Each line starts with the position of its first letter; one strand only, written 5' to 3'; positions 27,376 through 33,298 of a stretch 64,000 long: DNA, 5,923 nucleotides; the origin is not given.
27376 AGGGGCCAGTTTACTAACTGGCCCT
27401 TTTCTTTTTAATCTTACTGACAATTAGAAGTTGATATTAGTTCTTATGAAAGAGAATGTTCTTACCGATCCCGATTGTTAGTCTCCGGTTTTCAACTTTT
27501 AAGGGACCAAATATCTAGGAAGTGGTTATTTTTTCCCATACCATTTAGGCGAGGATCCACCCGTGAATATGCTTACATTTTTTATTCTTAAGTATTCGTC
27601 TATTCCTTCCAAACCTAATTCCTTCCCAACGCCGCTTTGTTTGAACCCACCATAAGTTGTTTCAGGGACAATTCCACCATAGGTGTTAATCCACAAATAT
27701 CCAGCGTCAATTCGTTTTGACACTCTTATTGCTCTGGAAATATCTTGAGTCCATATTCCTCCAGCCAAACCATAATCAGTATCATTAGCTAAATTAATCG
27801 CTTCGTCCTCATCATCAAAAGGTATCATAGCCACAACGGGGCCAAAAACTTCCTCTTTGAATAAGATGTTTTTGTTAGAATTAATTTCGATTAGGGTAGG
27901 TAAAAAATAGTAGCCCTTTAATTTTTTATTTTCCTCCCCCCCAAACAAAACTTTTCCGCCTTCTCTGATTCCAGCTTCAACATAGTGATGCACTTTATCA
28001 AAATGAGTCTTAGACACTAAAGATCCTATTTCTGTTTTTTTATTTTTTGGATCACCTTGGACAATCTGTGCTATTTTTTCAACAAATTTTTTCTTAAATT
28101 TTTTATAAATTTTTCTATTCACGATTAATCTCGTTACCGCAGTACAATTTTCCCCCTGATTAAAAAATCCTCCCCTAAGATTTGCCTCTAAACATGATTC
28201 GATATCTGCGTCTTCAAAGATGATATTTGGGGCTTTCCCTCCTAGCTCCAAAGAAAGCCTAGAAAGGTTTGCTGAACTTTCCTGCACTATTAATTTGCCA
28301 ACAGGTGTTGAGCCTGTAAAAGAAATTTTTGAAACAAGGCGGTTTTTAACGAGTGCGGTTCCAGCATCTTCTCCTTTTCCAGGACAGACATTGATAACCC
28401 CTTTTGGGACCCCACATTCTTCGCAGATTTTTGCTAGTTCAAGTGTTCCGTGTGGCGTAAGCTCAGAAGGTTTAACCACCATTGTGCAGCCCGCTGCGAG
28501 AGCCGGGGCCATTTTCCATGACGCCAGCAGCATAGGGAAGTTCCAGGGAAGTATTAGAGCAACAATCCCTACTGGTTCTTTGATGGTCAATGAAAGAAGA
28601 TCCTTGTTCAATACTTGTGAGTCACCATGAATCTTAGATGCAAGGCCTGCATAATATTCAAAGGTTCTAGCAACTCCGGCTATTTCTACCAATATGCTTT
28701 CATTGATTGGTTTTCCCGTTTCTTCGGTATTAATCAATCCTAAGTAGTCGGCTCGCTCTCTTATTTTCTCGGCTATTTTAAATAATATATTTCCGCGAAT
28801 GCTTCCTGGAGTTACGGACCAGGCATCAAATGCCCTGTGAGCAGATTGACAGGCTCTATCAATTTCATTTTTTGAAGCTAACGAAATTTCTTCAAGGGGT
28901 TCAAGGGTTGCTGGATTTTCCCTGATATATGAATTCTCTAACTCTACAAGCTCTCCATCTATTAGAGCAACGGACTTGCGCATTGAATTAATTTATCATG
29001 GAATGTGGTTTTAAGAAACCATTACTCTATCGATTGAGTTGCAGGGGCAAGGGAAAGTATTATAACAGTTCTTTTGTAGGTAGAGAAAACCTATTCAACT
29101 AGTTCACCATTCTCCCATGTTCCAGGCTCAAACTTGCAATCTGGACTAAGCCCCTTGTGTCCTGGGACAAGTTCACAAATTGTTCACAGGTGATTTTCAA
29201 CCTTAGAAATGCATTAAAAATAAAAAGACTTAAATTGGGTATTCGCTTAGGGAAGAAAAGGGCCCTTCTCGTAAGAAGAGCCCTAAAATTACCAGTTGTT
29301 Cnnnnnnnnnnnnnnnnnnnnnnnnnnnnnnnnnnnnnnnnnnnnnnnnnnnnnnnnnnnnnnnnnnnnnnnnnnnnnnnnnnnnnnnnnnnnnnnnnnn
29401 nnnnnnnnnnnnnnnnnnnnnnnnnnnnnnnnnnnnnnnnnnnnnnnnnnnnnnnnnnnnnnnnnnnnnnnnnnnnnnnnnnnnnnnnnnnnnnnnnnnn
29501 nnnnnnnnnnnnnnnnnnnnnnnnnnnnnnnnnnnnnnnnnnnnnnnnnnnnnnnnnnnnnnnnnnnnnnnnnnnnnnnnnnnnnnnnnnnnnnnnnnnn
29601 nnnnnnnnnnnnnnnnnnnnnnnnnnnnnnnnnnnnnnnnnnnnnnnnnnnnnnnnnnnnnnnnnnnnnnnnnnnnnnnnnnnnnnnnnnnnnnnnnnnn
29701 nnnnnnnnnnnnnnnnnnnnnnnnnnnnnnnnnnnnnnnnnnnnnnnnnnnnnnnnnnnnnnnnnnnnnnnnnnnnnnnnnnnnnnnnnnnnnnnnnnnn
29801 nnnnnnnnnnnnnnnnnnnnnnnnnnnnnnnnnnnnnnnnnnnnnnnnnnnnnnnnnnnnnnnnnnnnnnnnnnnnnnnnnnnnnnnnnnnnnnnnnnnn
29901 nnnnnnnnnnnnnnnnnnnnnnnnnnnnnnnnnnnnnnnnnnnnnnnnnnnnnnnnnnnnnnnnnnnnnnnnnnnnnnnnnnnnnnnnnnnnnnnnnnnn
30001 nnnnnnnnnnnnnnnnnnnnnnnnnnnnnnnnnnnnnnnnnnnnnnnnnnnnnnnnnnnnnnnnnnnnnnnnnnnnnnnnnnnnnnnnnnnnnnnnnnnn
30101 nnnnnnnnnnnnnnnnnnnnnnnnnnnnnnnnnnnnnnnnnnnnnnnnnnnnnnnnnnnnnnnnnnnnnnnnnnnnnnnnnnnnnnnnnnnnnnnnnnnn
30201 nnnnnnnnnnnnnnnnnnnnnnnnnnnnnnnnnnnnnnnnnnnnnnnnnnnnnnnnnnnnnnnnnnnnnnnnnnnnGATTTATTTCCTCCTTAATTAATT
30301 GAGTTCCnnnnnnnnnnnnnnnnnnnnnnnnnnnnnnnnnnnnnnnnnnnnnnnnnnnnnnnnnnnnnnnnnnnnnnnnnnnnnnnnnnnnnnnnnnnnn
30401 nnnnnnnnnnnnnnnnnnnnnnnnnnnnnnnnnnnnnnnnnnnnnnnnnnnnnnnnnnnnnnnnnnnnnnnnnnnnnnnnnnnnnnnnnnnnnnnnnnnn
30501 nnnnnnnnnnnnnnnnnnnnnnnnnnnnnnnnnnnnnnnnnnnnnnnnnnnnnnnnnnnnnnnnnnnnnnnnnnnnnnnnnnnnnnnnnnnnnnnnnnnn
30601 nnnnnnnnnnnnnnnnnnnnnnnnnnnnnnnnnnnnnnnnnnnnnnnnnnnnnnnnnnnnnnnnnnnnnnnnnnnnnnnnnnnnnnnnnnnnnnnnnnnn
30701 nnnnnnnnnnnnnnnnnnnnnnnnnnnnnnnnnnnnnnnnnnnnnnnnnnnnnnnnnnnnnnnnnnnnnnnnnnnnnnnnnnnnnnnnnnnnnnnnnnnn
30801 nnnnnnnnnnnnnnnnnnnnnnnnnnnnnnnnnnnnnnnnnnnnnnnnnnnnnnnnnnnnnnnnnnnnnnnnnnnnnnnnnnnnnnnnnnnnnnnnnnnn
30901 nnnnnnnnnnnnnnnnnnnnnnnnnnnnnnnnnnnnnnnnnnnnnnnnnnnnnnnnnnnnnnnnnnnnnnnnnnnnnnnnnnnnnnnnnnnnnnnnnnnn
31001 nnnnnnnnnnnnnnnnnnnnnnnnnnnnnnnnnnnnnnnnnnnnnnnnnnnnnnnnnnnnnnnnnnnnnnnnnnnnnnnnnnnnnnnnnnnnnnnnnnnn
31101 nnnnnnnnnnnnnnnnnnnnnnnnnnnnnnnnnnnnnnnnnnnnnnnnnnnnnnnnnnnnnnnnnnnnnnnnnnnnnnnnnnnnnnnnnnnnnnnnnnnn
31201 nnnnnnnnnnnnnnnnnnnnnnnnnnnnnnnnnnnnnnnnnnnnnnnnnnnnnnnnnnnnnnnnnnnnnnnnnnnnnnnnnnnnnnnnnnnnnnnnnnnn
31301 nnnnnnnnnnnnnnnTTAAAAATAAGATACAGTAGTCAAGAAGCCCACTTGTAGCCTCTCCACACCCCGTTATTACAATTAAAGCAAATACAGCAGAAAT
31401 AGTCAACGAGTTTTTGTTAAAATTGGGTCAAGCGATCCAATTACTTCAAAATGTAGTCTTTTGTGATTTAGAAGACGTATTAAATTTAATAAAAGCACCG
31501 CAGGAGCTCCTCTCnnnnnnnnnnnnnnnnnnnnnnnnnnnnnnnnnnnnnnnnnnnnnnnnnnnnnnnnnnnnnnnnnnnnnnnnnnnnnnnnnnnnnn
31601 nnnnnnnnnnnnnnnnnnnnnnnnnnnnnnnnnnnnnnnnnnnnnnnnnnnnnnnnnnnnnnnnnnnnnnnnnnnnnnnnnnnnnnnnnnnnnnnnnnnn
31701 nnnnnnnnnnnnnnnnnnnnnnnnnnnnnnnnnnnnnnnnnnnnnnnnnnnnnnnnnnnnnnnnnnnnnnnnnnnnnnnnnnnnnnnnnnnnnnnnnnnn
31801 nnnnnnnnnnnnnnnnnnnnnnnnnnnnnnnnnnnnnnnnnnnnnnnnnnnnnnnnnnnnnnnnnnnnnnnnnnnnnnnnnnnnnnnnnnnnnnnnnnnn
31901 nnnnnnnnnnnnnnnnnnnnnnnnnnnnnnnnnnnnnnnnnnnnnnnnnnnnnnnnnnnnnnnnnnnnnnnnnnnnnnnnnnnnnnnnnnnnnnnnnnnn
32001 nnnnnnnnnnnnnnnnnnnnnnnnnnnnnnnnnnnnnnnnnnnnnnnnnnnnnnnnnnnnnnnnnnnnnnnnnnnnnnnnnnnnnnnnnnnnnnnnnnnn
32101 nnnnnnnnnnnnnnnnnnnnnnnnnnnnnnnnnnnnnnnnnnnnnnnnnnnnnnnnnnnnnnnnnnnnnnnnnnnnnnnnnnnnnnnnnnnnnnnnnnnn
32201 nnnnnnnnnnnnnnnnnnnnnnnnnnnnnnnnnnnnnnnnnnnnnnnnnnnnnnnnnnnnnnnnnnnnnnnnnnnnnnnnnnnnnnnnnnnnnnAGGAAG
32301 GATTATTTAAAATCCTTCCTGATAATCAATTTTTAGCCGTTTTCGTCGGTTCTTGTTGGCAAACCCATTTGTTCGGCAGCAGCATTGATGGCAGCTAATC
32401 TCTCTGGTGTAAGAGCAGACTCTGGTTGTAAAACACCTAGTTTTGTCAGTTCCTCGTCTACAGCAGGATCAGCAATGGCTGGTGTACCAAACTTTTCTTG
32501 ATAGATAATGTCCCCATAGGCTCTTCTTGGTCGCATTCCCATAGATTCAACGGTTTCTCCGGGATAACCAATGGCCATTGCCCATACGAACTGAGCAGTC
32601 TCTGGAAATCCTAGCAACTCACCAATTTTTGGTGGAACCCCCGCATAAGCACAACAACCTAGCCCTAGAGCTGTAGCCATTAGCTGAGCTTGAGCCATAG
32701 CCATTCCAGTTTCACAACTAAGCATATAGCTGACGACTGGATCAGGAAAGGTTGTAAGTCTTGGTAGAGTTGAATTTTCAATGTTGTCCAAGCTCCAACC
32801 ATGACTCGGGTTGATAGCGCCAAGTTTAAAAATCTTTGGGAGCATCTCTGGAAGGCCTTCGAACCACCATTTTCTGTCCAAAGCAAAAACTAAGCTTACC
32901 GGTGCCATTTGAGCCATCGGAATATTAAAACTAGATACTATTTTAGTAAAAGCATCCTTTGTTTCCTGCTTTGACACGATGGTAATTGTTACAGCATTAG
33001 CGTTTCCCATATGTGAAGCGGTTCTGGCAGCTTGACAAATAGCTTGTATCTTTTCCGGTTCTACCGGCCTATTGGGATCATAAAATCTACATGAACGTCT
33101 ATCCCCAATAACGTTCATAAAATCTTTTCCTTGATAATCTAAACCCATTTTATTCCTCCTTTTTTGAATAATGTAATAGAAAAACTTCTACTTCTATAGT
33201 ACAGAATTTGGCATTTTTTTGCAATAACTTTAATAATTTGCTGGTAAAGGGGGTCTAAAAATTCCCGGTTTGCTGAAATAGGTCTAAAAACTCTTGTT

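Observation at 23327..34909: Candidate uncharacterised CoA-dependent side-chain cleavage module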

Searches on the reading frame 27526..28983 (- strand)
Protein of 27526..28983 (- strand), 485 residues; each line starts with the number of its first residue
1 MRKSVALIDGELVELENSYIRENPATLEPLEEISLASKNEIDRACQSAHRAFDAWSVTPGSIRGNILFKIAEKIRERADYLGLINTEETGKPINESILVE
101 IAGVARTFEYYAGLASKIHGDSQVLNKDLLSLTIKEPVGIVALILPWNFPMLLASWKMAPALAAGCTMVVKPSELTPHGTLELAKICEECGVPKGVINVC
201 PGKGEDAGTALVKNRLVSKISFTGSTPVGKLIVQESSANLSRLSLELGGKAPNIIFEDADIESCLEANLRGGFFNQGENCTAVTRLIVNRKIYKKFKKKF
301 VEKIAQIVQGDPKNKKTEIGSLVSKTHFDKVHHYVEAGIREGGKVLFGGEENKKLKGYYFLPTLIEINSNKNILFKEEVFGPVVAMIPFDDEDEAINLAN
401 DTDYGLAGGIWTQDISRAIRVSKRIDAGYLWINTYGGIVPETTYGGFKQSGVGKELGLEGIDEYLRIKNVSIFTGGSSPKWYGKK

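Call 3: search_protein_families(library=pfam, proteins=[window:27526-28983:-], max_evalue=0.01)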
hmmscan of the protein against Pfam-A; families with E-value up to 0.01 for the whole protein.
window:27526-28983:- (485 aa): 1 family
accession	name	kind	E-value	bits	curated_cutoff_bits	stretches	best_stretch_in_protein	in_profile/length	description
PF00171.27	Aldedh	-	2.5e-163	544.3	23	1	21-470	11-461/461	Aldehyde dehydrogenase family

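Call 5: search_protein_families(library=ncbifam, proteins=[window:27526-28983:-], max_evalue=0.001)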
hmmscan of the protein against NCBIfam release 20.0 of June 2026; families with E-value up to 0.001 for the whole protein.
window:27526-28983:- (485 aa): 43 families (the best 25 are shown)
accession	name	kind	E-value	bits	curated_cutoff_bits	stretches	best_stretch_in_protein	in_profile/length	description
TIGR01804.1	BADH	equivalog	1.5e-149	498.5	668.6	1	8-468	2-467/467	betaine-aldehyde dehydrogenase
NF010000.0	PRK13473.1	subfamily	1.8e-145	485.2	615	1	6-471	5-471/475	aminobutyraldehyde dehydrogenase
NF009725.0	PRK13252.1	equivalog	1.8e-144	481.9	593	1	6-472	9-479/488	betaine-aldehyde dehydrogenase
NF045736.1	PaDhStyDRhodo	equivalog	8.9e-136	453.2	800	1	18-472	19-477/479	phenylacetaldehyde dehydrogenase StyD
TIGR02299.1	HpaE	equivalog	9.4e-136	453.2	638.35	1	7-476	4-480/488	5-carboxymethyl-2-hydroxymuconate semialdehyde dehydrogenase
NF045735.1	PaDhStyDPseudo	equivalog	2e-126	422.5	850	1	7-472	6-481/483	phenylacetaldehyde dehydrogenase StyD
NF050026.1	AcaldDHExaC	equivalog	5.7e-124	414.5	900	1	8-471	20-492/503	acetaldehyde dehydrogenase ExaC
TIGR01780.1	SSADH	subfamily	2.4e-122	409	646.35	1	23-468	3-448/448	succinate-semialdehyde dehydrogenase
TIGR03374.1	ABALDH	equivalog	1.5e-114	383.4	909.3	1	6-471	4-470/472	aminobutyraldehyde dehydrogenase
TIGR03216.1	OH_muco_semi_DH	equivalog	3.5e-114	382.1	693.25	1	7-472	4-479/481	2-hydroxymuconic semialdehyde dehydrogenase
NF040648.1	lactal_redase_Meth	equivalog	4.6e-111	372.1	650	1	7-471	2-461/463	lactaldehyde dehydrogenase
NF007352.0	PRK09847.1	equivalog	3.2e-110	369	850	1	18-472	36-491/495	aldehyde dehydrogenase PuuC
NF007497.0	PRK10090.1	equivalog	9.8e-110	367.6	500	1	5-470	8-475/480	aldehyde dehydrogenase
NF042993.1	AlphKGSA_gudD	equivalog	2.2e-104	349.9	770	1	21-472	23-480/481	alpha-ketoglutaric semialdehyde dehydrogenase GucD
NF006916.0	PRK09407.1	equivalog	1.1e-102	344.3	521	1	20-471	37-491/526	succinic semialdehyde dehydrogenase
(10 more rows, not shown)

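Call 43: search_solved_structures(query=window:27526-28983:-, max_evalue=1e-100, show_alignments=0)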
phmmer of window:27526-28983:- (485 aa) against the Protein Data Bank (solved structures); distinct sequences matched with E-value up to 1e-100: 75 (the best 60 are shown).
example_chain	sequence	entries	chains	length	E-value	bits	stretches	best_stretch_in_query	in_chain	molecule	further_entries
4o6r_A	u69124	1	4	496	2.6e-118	399.1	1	8-481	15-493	Aldehyde Dehydrogenase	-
4go3_A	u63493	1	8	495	3.1e-118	398.8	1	30-472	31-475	Putative gamma-hydroxymuconic semialdehyde dehydrogenase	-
4go4_A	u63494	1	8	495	4.3e-118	398.3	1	30-472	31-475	Putative gamma-hydroxymuconic semialdehyde dehydrogenase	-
5gtk_A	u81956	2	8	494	6.4e-116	391.2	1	8-471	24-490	Betaine-aldehyde dehydrogenase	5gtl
5gt6_A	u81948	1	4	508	7e-116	391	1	8-471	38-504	Betaine-aldehyde dehydrogenase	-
4qf6_A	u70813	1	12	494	3.1e-115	388.9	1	8-471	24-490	Aldehyde dehydrogenase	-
4qet_A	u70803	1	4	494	5.7e-115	388.1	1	8-471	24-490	Aldehyde dehydrogenase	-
2wox_A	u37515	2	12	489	1e-114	387.2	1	9-475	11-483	BETAINE ALDEHYDE DEHYDROGENASE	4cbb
2wme_A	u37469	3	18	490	1e-114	387.2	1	9-475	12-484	BETAINE ALDEHYDE DEHYDROGENASE | NAD/NADP-dependent betaine aldehyde dehydrogenase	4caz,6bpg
6bjp_A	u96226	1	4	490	1.4e-114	386.7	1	9-475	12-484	NAD/NADP-dependent betaine aldehyde dehydrogenase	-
2xdr_A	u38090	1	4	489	7e-114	384.5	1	9-475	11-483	BETAINE ALDEHYDE DEHYDROGENASE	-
6alj_A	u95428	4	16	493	8.8e-114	384.1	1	22-472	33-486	Aldehyde dehydrogenase 1A2 | Retinal dehydrogenase 2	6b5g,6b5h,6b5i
9r6n_A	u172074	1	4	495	8.9e-114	384.1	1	22-472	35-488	Retinal dehydrogenase 2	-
4x2q_A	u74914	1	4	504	9.5e-114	384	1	22-472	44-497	Retinal dehydrogenase 2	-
9r3z_A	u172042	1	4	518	1.1e-113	383.9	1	22-472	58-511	Retinal dehydrogenase 2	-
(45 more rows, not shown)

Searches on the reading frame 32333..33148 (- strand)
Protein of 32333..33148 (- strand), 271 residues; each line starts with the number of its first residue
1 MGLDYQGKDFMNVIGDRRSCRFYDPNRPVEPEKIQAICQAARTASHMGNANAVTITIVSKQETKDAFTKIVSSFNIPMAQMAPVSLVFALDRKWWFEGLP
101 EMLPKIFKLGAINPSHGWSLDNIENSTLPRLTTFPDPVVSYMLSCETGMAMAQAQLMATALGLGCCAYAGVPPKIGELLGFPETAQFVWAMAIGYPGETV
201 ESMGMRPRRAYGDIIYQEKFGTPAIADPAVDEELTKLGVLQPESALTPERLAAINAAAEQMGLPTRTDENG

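Call 3: search_protein_families(library=pfam, proteins=[window:32333-33148:-], max_evalue=0.01)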
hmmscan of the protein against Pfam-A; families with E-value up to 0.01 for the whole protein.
window:32333-33148:- (271 aa): 2 families
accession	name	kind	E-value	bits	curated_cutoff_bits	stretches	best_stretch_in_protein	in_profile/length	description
PF00881.29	Nitroreductase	-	1.5e-16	61.5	23.5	2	15-76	2-62/167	Nitroreductase family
PF14512.11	TM1586_NiRdase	-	2.4e-06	27.8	27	1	145-207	82-141/215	Putative TM nitroreductase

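Call 5: search_protein_families(library=ncbifam, proteins=[window:32333-33148:-], max_evalue=0.001)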
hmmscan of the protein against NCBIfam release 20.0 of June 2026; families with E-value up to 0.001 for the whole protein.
window:32333-33148:- (271 aa): 4 families
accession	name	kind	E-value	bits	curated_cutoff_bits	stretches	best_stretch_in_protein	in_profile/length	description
NF003768.0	PRK05365.1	equivalog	4.9e-09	36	152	1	16-105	20-107/200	malonic semialdehyde reductase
NF008033.1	PRK10765.1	equivalog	8.5e-09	35.2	223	0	9-91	3-82/240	oxygen-insensitive NADPH nitroreductase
TIGR02476.1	BluB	equivalog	2.6e-08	33.5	150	1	9-80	8-78/205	5,6-dimethylbenzimidazole synthase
TIGR03605.1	antibiot_sagB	domain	0.00018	21.1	78.4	1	144-188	120-165/173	SagB family peptide dehydrogenase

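Call 35: search_solved_structures(query=window:32333-33148:-, max_evalue=0.01, show_alignments=0)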
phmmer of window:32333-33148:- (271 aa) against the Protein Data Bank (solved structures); distinct sequences matched with E-value up to 0.01: 18.
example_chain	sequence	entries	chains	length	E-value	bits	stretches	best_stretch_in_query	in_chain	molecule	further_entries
4g8s_A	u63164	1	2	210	6.6e-13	51.7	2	3-78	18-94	Nitroreductase family protein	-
4dn2_A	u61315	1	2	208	7.4e-11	45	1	3-69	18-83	Nitroreductase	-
8cqt_A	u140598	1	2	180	4e-10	42.6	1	8-73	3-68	Putative NADH dehydrogenase/NAD(P)H nitroreductase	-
4qlx_A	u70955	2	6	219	3.5e-07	33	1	8-193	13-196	Nitroreductase family protein | Enone reductase CLA-ER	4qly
1zch_A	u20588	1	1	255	4.4e-07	32.7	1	13-91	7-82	Hypothetical oxidoreductase ycnD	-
5hei_A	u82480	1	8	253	6.4e-07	32.1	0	11-91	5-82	NfrA2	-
3h4o_A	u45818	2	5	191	1.2e-06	31.2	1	3-81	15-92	NITROREDUCTASE FAMILY PROTEIN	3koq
3eof_A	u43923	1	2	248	2.1e-06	30.5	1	11-93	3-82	Putative oxidoreductase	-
5hdj_A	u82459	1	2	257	3.2e-06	29.9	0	137-220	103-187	NfrA1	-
5uu6_A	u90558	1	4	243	4e-06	29.5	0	146-217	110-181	NADPH-flavin oxidoreductase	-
3ge5_A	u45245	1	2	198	2.8e-05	26.8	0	16-88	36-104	putative NAD(P)H:FMN oxidoreductase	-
1bkj_A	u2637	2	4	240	0.00011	24.8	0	145-212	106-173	NADPH-FLAVIN OXIDOREDUCTASE | FLAVIN REDUCTASE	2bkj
3g14_A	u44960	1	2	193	0.00022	23.8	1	145-224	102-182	Nitroreductase family protein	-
1nox_A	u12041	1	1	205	0.0031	20.1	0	16-199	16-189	NADH OXIDASE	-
9exv_A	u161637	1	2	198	0.0039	19.7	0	148-223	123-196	Nitroreductase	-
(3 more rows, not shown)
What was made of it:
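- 32333..33148 (-): nitroreductase-superfamily flavoprotein of unknown specificity. calls 3, 5, 35
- A nitroreductase-family enone reductase (CLA-ER, 4qlx) is among the solved relatives of the NTR protein (call 35).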
